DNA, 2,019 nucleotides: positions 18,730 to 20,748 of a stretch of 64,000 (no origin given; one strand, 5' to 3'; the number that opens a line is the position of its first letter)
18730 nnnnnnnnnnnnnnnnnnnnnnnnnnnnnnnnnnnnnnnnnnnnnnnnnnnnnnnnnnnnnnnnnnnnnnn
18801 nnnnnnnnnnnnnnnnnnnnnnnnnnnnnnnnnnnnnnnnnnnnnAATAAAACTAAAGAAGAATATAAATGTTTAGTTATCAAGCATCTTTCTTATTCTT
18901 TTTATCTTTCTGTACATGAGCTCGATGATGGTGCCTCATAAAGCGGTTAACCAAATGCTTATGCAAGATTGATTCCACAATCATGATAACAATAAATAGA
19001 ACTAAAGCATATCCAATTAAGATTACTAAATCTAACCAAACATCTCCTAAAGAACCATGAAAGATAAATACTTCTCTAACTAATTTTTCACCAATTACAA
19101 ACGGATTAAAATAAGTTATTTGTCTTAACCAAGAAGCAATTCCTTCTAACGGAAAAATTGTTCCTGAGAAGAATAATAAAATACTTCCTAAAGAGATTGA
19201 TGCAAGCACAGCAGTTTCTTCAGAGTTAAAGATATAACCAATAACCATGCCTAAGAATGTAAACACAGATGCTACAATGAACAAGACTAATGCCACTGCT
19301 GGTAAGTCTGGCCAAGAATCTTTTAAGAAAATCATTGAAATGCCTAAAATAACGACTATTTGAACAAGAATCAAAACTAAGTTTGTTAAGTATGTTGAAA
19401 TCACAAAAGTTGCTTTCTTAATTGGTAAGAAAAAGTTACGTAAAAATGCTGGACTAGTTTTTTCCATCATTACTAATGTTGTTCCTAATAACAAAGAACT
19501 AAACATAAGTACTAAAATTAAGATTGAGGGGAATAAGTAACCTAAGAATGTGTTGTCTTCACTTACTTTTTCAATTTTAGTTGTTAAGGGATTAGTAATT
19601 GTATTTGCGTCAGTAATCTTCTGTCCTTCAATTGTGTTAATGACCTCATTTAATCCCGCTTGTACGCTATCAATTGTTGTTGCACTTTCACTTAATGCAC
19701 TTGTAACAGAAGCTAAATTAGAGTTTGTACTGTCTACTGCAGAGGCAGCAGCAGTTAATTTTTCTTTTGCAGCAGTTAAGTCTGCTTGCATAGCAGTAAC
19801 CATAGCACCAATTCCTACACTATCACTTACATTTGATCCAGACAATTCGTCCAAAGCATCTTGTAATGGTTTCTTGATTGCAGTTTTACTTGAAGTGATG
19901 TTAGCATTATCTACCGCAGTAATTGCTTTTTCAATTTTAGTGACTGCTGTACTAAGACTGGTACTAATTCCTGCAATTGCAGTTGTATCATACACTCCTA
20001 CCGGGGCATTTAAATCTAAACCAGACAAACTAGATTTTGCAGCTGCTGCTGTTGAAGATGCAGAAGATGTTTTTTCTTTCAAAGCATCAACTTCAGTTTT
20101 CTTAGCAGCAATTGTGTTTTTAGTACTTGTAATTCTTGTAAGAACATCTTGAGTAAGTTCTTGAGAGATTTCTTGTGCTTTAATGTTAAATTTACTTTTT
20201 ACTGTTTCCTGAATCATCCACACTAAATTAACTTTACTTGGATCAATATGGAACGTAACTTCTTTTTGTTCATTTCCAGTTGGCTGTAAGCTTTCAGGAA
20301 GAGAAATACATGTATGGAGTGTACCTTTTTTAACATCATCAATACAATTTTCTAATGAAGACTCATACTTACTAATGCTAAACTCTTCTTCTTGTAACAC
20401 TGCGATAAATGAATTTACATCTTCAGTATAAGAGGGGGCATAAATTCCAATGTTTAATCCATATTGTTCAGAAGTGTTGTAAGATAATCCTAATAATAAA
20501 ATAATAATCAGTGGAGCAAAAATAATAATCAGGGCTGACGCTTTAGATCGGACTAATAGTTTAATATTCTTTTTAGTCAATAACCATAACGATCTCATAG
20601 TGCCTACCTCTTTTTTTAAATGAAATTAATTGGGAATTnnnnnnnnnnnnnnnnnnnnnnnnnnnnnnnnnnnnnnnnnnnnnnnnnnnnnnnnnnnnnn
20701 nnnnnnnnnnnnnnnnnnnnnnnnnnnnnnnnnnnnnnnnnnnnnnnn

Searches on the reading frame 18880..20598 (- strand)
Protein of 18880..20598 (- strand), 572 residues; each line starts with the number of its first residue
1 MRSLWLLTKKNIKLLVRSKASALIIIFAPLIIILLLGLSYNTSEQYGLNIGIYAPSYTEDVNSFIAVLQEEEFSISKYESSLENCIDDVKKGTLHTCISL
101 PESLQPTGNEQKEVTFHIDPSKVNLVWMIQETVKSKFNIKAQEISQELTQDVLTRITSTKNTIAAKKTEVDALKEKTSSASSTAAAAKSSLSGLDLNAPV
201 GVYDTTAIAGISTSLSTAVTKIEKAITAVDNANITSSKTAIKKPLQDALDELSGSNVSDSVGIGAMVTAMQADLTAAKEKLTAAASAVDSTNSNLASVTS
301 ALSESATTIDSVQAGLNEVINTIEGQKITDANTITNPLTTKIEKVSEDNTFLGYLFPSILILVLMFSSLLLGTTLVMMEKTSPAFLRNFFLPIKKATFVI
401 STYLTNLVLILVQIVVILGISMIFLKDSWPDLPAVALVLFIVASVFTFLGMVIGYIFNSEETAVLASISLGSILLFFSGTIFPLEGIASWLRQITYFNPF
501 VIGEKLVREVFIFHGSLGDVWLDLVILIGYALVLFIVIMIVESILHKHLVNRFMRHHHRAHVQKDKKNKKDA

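Call 62: search_protein_families(library=pfam, proteins=[window:18880-20598:-], max_evalue=0.00001)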
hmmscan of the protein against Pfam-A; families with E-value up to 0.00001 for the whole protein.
window:18880-20598:- (572 aa): 3 families
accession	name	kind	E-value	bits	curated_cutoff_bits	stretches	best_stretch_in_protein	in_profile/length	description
PF12698.13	ABC2_membrane_3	-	5.1e-32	111.7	31.6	2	216-539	61-346/347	ABC-2 family transporter protein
PF01061.29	ABC2_membrane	-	2.4e-17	63.6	26.9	1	354-511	51-210/211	ABC-2 type transporter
PF12679.13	ABC2_membrane_2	-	3.5e-08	33.5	27.2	1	282-537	72-273/283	ABC-2 family transporter protein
